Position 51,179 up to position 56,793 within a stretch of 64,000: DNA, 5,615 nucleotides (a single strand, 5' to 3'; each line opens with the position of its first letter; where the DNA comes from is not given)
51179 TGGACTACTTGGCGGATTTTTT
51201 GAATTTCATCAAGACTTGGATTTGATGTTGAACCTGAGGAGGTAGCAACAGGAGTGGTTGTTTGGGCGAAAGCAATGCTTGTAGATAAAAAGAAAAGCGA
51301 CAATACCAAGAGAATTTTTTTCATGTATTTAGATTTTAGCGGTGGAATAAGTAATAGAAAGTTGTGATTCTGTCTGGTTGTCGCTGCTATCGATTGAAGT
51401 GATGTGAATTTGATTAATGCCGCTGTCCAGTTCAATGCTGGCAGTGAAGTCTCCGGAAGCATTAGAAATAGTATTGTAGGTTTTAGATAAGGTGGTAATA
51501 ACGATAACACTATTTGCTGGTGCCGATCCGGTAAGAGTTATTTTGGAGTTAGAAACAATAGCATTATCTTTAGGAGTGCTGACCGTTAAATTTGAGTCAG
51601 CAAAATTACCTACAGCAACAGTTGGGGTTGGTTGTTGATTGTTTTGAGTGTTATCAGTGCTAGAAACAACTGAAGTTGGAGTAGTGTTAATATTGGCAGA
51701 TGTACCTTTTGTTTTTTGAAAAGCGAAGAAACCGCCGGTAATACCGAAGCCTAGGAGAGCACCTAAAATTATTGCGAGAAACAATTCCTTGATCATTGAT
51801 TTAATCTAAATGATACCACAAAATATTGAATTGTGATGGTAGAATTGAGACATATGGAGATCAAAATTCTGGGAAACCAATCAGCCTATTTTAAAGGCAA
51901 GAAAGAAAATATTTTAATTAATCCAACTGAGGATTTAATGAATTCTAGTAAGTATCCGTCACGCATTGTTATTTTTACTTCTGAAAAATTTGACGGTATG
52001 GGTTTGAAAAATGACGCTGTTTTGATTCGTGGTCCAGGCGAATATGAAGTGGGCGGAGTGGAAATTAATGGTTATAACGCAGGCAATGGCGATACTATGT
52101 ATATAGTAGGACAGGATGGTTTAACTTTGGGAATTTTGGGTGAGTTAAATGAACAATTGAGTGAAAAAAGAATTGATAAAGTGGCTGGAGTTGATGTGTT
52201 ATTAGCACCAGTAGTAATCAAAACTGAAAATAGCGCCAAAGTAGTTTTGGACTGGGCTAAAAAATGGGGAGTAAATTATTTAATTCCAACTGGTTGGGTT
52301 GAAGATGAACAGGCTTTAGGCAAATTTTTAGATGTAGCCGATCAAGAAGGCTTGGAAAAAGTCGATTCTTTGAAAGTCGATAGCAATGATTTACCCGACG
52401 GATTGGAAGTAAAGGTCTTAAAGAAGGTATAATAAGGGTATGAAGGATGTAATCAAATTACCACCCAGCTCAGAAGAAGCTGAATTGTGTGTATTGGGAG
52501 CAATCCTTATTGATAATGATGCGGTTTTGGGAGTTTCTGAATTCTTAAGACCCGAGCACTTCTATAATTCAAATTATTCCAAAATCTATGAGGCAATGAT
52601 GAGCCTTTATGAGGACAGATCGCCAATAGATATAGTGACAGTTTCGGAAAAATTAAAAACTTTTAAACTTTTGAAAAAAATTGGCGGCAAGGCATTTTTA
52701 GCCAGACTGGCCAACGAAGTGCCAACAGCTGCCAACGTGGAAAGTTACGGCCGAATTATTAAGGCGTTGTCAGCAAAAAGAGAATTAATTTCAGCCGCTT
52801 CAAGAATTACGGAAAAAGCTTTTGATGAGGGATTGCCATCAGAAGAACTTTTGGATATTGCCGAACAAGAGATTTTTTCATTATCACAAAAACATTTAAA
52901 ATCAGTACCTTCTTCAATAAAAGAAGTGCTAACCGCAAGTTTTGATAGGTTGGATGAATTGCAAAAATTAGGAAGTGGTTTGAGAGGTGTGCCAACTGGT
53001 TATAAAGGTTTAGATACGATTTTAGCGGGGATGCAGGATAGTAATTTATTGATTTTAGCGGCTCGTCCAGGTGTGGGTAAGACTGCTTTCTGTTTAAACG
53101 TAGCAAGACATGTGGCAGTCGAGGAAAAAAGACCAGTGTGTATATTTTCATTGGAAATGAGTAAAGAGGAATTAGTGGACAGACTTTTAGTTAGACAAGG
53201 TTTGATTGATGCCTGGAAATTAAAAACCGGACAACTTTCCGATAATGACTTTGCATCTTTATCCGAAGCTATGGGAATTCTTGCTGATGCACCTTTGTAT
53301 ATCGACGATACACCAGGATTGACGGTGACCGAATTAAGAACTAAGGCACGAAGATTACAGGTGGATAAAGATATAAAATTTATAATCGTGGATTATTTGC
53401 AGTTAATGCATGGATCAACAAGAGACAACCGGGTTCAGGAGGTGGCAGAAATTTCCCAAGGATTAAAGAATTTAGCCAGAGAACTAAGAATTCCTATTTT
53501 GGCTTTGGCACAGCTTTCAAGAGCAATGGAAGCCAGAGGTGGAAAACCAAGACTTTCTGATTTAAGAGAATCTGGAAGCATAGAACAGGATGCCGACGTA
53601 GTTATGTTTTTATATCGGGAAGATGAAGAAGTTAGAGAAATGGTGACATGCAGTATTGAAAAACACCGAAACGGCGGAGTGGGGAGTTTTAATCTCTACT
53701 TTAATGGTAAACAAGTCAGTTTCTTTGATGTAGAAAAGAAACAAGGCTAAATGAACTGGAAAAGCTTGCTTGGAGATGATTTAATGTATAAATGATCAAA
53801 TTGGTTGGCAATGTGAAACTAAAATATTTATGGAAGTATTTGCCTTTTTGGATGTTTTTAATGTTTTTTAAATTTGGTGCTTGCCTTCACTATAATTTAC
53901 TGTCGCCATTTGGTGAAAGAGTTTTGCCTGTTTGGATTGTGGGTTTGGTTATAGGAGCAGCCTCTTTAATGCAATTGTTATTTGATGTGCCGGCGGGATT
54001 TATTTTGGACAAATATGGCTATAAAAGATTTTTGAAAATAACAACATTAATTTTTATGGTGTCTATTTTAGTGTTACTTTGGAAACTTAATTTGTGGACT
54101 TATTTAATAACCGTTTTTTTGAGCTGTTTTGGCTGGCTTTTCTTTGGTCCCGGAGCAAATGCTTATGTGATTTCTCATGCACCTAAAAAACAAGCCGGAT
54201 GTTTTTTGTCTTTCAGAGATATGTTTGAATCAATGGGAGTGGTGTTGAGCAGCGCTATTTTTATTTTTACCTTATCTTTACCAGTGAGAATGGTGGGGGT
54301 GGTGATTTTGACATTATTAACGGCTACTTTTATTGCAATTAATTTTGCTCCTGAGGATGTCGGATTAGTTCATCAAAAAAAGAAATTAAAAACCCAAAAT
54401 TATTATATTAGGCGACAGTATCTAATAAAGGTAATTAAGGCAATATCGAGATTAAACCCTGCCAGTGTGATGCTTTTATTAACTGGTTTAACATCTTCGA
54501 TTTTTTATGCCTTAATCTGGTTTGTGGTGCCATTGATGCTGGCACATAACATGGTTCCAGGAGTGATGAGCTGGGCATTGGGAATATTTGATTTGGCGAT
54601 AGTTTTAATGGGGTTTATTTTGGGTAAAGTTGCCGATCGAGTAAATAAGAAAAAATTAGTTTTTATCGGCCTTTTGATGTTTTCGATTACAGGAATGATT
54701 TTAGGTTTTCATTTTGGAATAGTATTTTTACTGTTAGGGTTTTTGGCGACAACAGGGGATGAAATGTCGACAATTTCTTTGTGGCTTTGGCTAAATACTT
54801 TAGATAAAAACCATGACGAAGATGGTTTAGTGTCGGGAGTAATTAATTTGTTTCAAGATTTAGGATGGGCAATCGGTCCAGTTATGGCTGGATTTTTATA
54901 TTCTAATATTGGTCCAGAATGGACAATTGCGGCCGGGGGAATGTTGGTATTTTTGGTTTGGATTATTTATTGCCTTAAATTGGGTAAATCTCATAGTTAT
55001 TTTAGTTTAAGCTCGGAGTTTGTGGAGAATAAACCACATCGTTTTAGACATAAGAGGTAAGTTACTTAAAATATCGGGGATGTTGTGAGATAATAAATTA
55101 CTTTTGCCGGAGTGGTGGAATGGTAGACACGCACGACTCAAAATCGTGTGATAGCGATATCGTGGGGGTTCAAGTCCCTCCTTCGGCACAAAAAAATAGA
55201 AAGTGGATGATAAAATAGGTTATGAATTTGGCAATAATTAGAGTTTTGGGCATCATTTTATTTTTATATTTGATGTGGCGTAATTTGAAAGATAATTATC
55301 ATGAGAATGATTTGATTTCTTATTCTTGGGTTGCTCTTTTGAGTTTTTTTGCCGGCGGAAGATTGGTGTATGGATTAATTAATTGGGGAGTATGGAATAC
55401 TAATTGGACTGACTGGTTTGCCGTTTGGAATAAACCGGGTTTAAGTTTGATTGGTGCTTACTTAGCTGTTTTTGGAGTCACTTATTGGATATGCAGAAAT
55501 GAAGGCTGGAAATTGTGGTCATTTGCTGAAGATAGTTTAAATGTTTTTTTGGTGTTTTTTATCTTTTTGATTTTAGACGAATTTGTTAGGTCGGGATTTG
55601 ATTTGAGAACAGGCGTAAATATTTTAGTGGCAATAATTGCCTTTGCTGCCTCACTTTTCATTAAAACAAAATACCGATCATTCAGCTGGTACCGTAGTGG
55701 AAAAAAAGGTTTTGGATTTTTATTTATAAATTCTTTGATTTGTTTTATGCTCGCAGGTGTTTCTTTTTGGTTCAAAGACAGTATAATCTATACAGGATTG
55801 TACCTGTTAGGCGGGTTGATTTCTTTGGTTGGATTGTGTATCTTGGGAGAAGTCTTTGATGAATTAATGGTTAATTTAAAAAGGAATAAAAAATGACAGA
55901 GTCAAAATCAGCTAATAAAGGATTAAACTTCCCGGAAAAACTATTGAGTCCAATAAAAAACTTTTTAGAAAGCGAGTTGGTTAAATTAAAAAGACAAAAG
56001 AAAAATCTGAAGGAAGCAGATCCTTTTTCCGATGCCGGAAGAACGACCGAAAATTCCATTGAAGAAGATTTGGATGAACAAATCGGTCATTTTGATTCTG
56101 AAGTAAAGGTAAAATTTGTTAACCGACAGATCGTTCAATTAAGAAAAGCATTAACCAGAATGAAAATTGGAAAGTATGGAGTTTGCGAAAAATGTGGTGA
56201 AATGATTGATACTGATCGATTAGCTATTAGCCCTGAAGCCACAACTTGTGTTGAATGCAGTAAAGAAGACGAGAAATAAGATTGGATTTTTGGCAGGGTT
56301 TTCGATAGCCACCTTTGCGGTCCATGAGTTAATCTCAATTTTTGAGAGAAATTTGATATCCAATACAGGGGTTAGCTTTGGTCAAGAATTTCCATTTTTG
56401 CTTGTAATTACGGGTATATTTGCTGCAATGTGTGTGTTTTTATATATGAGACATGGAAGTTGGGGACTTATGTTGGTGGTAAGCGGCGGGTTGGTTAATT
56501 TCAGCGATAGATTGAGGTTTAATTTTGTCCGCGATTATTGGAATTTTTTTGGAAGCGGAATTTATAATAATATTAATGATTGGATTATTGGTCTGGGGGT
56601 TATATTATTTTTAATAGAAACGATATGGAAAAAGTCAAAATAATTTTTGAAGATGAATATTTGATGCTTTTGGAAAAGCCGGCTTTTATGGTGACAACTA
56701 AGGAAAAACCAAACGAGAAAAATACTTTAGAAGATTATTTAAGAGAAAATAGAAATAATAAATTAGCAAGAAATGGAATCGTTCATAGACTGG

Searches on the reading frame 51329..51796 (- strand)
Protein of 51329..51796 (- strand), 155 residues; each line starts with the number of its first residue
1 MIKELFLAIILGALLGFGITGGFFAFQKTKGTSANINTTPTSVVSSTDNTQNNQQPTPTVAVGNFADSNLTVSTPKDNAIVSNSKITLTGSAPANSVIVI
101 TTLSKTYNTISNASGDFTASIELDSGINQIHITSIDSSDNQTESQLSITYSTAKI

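Call 22: search_protein_families(library=pfam, proteins=[window:51329-51796:-], max_evalue=0.001)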
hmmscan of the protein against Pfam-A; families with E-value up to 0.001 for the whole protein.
window:51329-51796:- (155 aa): 2 families
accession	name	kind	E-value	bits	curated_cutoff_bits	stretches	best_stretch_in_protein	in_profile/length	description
PF09136.16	Glucodextran_B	-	3.2e-07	30.6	27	1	69-149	2-80/83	Glucodextranase, domain B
PF17936.7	Big_6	-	0.00029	21.5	27.6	1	75-143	5-75/83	Bacterial Ig domain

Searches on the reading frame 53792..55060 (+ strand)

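Call 22: search_protein_families(library=pfam, proteins=[window:53792-55060:+], max_evalue=0.001)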
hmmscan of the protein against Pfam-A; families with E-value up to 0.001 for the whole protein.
window:53792-55060:+ (422 aa): 2 families
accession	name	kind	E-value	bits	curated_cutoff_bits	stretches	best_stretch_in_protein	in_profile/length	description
PF07690.21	MFS_1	-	7.1e-26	91.4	33.4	2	228-394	1-171/347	Major Facilitator Superfamily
PF00083.30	Sugar_tr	-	8.1e-05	22.1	22.3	1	51-189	49-194/452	Sugar (and other) transporter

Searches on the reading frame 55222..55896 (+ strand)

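Call 23: search_protein_families(library=pfam, proteins=[window:55222-55896:+], max_evalue=0.001)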
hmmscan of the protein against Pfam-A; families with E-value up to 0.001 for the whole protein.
window:55222-55896:+ (224 aa): 1 family
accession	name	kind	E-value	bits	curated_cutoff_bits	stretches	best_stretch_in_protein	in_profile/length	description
PF01790.23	LGT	-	1.8e-08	34.5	24.9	1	4-103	15-113/240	Prolipoprotein diacylglyceryl transferase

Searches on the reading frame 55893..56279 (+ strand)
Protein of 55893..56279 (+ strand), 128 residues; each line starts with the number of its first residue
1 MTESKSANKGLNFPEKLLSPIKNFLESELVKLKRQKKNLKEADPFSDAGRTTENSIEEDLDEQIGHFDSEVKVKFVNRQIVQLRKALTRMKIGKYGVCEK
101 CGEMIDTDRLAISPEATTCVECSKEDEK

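Call 23: search_protein_families(library=pfam, proteins=[window:55893-56279:+], max_evalue=0.001)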
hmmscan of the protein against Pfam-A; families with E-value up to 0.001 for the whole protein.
window:55893-56279:+ (128 aa): 1 family
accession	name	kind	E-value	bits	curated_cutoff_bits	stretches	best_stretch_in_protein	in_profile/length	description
PF01258.23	zf-dskA_traR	-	1.2e-10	41.6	24.9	1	93-127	1-35/36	Prokaryotic dksA/traR C4-type zinc finger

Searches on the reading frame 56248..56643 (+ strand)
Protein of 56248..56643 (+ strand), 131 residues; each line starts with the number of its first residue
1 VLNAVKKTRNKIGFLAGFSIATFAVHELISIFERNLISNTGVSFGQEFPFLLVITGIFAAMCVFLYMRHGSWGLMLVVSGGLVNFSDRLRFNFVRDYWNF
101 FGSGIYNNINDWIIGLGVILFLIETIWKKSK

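Call 23: search_protein_families(library=pfam, proteins=[window:56248-56643:+], max_evalue=0.001)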
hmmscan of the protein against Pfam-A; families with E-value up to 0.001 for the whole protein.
window:56248-56643:+ (131 aa): 1 family
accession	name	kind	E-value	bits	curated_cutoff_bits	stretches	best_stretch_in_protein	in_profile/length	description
PF01252.23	Peptidase_A8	-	1.3e-11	45.4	25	1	26-126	26-141/142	Signal peptidase (SPase) II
